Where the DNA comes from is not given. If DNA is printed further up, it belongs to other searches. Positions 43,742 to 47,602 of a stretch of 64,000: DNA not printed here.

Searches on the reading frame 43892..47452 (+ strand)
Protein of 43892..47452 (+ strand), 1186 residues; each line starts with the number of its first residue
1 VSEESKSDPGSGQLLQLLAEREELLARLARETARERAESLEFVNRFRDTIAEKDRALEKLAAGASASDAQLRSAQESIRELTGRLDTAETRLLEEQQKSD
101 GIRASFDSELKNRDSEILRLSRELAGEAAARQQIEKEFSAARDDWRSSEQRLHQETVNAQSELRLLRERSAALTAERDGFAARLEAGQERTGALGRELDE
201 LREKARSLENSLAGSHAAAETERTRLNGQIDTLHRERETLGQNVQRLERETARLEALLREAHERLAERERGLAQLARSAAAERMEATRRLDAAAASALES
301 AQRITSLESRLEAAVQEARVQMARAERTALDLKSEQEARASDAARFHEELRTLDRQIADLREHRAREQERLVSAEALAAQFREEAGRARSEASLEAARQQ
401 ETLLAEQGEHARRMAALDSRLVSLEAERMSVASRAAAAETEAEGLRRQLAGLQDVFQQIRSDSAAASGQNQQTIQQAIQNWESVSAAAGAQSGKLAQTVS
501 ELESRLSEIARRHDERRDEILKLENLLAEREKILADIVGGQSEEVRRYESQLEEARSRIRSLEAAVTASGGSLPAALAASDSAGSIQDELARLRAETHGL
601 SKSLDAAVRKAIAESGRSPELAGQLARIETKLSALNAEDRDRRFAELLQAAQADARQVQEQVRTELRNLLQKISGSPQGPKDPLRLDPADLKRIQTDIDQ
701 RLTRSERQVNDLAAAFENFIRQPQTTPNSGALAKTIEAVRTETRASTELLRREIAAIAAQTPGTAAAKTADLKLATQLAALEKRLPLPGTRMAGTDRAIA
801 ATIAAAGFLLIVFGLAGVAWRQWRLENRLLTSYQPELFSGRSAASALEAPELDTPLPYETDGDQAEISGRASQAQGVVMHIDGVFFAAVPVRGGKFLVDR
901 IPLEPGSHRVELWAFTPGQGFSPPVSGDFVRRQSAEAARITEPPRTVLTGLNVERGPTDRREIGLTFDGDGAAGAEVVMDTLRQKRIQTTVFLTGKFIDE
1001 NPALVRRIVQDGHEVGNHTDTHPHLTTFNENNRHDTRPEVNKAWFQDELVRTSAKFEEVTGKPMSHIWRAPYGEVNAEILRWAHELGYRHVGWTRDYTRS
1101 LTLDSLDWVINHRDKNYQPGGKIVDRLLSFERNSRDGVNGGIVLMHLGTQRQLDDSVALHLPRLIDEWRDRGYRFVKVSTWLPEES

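Call 10: search_protein_families(library=pfam, proteins=[window:43892-47452:+], max_evalue=0.001)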
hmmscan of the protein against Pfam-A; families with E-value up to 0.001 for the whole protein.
window:43892-47452:+ (1186 aa): 1 family
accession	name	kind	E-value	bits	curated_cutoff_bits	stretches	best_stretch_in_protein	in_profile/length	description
PF01522.26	Polysacc_deac_1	-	3.8e-28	98.4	23.1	1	956-1090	2-123/124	Polysaccharide deacetylase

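Call 98: search_protein_families(library=ncbifam, proteins=[window:43892-47452:+], max_evalue=0.01)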
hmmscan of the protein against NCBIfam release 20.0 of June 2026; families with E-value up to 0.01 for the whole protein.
window:43892-47452:+ (1186 aa): 12 families
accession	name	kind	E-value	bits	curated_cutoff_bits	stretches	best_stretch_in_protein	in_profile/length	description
TIGR02884.1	spore_pdaA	equivalog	2.8e-27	95.9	298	1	956-1177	32-219/224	delta-lactam-biosynthetic de-N-acetylase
TIGR02764.1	spore_ybaN_pdaB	equivalog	1.6e-26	93.3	237.4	1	957-1180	2-189/191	polysaccharide deacetylase family sporulation protein PdaB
TIGR04243.1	nodulat_NodB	equivalog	1.4e-22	80.2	240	1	961-1124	2-153/197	chitooligosaccharide deacetylase NodB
NF045821.1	PgAcgDacpgdA1_Bac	equivalog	1.1e-21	77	400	1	956-1179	83-272/282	peptidoglycan-N-acetylglucosamine deacetylase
NF045820.1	PgAcgDacpgdA_Strep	equivalog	2e-15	56.5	800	1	960-1182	267-448/463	peptidoglycan-N-acetylglucosamine deacetylase PgdA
TIGR02873.1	spore_ylxY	hypoth_equivalog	5.5e-14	52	391.5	1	975-1179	100-264/268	probable sporulation protein, polysaccharide deacetylase family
NF045822.1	PgAcgDacpgdA2_Bac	equivalog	3e-12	46.4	400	1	963-1175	72-255/274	peptidoglycan-N-acetylglucosamine deacetylase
TIGR04523.1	Mplasa_alph_rch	subfamily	3.1e-11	42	270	1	66-479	271-676/745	helix-rich protein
TIGR02168.1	SMC_prok_B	equivalog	2.1e-08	32.4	567.35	2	31-285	676-932/1181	chromosome segregation protein SMC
TIGR03006.1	pepcterm_polyde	equivalog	2.9e-08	33.2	276.2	1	976-1086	37-133/272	XrtA system polysaccharide deacetylase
TIGR02169.1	SMC_prok_A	equivalog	6.5e-08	30.7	729.4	2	16-286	235-507/1165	chromosome segregation protein SMC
NF045487.1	ASRP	equivalog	2.3e-06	26.5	300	2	40-392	127-476/593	archaea-specific SMC-related protein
